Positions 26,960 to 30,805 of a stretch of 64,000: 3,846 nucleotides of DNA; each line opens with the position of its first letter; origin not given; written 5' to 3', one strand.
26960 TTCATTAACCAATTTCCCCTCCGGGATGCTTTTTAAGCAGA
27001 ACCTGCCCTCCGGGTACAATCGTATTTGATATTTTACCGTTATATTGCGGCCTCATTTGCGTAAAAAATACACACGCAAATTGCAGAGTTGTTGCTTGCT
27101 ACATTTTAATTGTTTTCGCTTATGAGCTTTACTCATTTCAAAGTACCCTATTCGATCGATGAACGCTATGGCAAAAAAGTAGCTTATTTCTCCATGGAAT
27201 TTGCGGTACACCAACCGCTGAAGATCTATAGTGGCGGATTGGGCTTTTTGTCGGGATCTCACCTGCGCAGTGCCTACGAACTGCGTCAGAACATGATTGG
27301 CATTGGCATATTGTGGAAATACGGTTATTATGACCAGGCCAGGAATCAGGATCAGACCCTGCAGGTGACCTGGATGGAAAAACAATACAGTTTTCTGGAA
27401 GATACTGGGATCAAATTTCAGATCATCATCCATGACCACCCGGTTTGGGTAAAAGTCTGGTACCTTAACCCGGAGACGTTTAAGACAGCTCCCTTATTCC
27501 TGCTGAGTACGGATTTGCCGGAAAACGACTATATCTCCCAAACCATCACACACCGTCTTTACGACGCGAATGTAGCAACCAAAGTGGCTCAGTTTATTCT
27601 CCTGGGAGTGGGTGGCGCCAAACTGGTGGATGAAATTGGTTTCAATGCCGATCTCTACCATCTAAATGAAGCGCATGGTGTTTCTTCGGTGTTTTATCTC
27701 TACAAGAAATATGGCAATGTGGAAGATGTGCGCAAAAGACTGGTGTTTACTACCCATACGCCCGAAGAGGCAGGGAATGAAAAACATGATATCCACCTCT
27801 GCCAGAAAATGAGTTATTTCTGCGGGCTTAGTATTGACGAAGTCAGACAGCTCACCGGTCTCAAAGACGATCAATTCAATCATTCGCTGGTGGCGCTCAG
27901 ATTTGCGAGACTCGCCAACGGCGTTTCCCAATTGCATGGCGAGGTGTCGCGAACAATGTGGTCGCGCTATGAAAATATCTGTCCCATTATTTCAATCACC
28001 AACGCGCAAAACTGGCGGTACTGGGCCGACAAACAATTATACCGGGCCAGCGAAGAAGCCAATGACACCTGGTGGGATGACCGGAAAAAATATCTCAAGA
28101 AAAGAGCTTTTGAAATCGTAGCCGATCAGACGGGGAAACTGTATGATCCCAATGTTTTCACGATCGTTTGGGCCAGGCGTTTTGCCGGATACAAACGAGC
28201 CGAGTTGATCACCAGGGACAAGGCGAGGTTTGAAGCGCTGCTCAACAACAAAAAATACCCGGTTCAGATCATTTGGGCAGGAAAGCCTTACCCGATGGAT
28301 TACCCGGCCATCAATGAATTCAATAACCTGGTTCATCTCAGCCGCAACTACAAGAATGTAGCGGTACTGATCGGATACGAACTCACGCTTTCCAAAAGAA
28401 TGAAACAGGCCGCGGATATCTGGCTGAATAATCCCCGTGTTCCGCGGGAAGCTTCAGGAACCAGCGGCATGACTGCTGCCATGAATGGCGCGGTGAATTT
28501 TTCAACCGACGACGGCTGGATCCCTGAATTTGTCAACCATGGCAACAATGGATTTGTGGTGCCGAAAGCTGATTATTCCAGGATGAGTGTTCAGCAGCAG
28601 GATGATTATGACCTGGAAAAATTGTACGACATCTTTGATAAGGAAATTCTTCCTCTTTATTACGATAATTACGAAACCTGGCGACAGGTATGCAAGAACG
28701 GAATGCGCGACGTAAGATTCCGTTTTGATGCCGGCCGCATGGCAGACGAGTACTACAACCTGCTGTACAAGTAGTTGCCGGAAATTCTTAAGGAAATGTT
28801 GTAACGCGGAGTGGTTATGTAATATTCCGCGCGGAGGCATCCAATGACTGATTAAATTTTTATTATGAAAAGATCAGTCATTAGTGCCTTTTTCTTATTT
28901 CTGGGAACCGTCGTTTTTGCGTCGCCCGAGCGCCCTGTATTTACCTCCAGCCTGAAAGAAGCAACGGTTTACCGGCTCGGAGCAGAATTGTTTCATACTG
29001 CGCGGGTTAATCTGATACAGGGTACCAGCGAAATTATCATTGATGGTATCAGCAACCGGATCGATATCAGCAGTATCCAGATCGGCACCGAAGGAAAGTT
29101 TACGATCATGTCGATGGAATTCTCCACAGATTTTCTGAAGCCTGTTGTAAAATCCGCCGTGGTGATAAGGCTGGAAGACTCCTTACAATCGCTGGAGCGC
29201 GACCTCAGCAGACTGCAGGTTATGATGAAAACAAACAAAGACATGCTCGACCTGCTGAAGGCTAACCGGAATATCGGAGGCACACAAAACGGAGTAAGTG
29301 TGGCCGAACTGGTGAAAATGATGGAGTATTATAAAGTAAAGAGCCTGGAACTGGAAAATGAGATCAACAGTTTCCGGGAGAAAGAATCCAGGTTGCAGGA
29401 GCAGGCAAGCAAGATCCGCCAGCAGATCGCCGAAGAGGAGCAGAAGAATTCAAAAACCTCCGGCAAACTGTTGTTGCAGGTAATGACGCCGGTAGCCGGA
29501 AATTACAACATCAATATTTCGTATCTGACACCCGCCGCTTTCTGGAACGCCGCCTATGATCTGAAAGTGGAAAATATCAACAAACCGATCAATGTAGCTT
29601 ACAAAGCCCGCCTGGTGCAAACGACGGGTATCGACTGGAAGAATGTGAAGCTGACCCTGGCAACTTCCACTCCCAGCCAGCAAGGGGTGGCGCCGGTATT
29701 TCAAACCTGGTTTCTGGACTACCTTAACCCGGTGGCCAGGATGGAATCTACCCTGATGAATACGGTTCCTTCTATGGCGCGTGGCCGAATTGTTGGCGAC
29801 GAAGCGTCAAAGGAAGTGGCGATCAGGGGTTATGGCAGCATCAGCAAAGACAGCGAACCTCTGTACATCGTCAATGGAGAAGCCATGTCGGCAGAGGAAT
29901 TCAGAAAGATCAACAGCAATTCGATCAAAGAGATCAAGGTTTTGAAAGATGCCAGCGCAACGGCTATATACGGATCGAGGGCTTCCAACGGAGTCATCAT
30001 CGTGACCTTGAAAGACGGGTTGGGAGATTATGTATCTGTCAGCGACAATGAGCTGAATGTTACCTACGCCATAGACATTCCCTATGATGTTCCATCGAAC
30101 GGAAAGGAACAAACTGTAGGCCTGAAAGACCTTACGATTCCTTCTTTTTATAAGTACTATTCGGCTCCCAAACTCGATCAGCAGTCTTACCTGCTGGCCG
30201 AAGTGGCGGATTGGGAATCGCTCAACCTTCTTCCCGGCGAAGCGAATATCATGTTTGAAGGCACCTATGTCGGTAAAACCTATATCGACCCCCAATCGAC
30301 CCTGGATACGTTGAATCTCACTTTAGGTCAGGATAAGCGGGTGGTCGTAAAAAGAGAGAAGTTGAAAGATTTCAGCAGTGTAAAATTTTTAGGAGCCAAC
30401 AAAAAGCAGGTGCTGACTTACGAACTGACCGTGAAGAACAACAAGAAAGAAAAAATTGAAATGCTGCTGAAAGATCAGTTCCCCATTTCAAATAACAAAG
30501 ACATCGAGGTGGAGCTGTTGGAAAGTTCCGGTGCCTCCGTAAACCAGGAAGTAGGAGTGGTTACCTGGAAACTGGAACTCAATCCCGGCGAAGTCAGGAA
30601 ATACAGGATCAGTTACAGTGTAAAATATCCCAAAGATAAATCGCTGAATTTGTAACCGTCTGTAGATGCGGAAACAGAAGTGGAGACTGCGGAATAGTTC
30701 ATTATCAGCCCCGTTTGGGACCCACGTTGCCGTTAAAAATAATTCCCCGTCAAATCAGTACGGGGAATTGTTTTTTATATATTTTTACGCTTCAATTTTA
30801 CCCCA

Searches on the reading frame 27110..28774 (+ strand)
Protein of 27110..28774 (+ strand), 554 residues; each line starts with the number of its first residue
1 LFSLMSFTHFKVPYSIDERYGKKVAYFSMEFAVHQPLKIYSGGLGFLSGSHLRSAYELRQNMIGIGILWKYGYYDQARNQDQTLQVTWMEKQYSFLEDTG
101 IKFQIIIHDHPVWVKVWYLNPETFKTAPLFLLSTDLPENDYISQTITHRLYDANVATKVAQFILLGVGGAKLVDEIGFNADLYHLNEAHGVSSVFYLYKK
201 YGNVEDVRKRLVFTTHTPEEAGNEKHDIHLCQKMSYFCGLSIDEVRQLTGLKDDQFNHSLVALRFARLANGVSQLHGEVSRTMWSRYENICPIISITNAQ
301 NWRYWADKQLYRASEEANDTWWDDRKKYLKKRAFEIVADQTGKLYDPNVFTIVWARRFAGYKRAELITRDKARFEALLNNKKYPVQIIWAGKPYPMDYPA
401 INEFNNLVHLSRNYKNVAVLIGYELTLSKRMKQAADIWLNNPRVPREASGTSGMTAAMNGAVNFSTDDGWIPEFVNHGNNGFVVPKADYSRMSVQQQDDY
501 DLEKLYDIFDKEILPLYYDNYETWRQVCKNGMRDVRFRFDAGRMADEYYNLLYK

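Call 75: search_protein_families(library=pfam, proteins=[window:27110-28774:+], max_evalue=0.00001)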
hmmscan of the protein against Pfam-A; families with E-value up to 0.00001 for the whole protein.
window:27110-28774:+ (554 aa): 1 family
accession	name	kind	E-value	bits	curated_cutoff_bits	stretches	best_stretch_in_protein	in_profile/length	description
PF00343.26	Phosphorylase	-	2.6e-15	56.2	27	1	312-470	408-580/713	Carbohydrate phosphorylase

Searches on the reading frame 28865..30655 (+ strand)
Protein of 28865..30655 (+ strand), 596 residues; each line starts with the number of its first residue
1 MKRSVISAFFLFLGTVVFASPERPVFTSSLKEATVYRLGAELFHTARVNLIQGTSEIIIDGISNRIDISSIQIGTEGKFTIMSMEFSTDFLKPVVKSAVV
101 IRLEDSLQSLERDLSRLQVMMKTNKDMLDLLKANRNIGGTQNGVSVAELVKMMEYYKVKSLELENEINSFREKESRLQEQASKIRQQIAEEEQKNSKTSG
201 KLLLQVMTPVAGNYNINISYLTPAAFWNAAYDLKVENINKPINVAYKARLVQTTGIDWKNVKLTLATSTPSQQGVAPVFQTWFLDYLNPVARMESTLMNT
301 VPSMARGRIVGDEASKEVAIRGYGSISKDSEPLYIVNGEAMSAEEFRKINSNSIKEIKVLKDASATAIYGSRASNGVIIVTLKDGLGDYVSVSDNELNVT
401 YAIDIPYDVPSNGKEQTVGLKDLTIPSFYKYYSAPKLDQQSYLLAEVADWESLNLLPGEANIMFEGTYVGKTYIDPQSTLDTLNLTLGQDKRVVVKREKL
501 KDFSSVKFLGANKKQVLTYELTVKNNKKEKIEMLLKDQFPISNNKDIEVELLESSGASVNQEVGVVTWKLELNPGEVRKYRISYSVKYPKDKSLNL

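Call 75: search_protein_families(library=pfam, proteins=[window:28865-30655:+], max_evalue=0.00001)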
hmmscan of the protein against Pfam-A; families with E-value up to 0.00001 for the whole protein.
window:28865-30655:+ (596 aa): 3 families
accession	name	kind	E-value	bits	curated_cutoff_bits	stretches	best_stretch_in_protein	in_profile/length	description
PF13598.12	DUF4139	-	5.4e-55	186.7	31.8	1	216-590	1-205/205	Domain of unknown function (DUF4139)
PF13600.11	DUF4140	-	1.9e-16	60.7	27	1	33-129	1-96/98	N-terminal domain of unknown function (DUF4140)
PF07715.20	Plug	-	2.3e-09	38.1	23.9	1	298-377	29-107/107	TonB-dependent Receptor Plug Domain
